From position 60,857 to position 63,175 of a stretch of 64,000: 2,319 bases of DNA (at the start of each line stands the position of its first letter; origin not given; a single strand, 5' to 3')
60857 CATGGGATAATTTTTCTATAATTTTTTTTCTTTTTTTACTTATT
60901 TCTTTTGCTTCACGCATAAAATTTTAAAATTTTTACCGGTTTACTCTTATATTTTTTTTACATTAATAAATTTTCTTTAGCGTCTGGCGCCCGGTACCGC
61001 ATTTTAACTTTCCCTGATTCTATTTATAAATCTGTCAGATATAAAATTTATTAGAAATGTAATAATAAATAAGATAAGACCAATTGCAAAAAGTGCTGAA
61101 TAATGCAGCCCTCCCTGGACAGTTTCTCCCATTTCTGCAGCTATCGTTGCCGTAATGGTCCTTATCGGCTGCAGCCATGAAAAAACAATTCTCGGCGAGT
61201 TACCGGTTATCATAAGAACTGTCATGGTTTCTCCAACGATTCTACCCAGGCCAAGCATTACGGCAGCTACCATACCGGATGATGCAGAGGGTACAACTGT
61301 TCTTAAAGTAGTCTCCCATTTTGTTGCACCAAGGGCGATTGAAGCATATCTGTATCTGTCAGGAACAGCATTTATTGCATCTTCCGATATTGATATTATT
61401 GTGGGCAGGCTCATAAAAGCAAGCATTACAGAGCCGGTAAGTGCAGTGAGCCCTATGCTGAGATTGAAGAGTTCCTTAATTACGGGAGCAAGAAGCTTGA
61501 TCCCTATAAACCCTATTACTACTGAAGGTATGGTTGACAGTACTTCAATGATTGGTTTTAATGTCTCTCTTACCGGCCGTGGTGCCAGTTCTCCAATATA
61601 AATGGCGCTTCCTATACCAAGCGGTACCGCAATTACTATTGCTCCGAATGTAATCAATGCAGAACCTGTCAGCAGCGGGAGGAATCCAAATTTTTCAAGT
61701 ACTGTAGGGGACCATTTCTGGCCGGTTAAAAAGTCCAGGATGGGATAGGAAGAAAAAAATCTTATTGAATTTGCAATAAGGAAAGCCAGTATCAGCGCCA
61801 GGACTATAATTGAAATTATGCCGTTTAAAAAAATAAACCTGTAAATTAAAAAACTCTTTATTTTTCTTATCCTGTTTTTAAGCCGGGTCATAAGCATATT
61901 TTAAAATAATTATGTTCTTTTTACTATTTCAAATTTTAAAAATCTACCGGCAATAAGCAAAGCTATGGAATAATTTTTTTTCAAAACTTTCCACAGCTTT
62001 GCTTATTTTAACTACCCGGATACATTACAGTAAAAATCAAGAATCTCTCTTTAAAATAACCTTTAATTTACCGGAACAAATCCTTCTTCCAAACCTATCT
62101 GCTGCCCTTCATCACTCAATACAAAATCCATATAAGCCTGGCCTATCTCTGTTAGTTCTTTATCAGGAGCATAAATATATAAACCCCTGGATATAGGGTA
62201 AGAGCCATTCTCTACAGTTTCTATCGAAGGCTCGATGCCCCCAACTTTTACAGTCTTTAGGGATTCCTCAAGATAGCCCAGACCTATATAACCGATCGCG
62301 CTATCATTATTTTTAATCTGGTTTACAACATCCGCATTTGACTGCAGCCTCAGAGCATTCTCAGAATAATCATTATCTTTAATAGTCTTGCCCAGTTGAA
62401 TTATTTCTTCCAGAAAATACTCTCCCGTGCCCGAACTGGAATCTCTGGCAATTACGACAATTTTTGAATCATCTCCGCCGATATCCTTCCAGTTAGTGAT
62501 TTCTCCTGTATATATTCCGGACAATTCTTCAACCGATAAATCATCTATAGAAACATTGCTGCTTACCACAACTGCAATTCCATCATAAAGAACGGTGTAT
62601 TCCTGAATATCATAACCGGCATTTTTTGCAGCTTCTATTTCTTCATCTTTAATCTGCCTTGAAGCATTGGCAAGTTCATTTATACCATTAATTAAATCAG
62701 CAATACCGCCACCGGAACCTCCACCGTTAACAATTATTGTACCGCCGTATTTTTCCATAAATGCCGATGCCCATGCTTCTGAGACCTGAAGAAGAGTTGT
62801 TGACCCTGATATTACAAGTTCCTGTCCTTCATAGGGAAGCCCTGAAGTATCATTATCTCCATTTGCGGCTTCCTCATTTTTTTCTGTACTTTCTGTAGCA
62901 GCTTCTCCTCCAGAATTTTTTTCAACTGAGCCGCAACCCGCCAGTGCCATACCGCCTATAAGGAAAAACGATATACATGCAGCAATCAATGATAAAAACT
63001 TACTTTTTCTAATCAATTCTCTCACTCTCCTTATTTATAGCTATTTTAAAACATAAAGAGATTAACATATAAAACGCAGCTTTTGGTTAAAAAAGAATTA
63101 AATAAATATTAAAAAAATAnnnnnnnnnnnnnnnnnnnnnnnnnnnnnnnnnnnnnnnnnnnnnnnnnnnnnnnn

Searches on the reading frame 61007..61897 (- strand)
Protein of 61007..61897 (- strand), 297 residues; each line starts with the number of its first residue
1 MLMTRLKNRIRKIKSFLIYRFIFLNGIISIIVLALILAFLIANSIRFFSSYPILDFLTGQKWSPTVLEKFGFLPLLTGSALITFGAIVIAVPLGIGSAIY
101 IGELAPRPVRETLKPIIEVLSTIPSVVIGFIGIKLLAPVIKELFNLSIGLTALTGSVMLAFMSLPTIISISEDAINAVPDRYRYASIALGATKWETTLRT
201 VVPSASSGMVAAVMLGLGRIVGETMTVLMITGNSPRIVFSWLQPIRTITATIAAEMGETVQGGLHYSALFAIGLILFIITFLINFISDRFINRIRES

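Call 80: search_protein_families(library=pfam, proteins=[window:61007-61897:-], max_evalue=0.0001)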
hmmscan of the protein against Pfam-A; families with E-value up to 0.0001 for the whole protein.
window:61007-61897:- (297 aa): 1 family
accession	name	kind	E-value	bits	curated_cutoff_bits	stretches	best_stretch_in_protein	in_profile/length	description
PF00528.27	BPD_transp_1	-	4.6e-21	75.8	26.4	1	91-295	2-183/184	Binding-protein-dependent transport system inner membrane component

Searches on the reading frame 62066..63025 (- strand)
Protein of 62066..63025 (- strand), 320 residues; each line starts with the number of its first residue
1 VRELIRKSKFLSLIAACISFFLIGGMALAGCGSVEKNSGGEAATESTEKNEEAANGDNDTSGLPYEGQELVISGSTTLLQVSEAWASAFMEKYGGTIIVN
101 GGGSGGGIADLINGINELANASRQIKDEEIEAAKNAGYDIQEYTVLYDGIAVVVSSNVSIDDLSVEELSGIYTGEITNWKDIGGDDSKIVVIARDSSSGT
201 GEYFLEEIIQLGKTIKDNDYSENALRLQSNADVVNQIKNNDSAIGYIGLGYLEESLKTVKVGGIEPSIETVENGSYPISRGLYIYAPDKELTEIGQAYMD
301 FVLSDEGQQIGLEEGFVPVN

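Call 80: search_protein_families(library=pfam, proteins=[window:62066-63025:-], max_evalue=0.0001)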
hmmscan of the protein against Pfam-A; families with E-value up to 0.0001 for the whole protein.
window:62066-63025:- (320 aa): 3 families
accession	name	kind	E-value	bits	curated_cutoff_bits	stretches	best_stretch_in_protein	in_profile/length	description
PF12849.12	PBP_like_2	-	3.3e-42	145.5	27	1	69-306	11-267/267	PBP superfamily domain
PF12727.12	PBP_like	-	8.3e-09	35.3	27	1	89-254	4-156/193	PBP superfamily domain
PF13531.11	SBP_bac_11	-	2.4e-07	31.2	25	1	73-316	4-226/227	Bacterial extracellular solute-binding protein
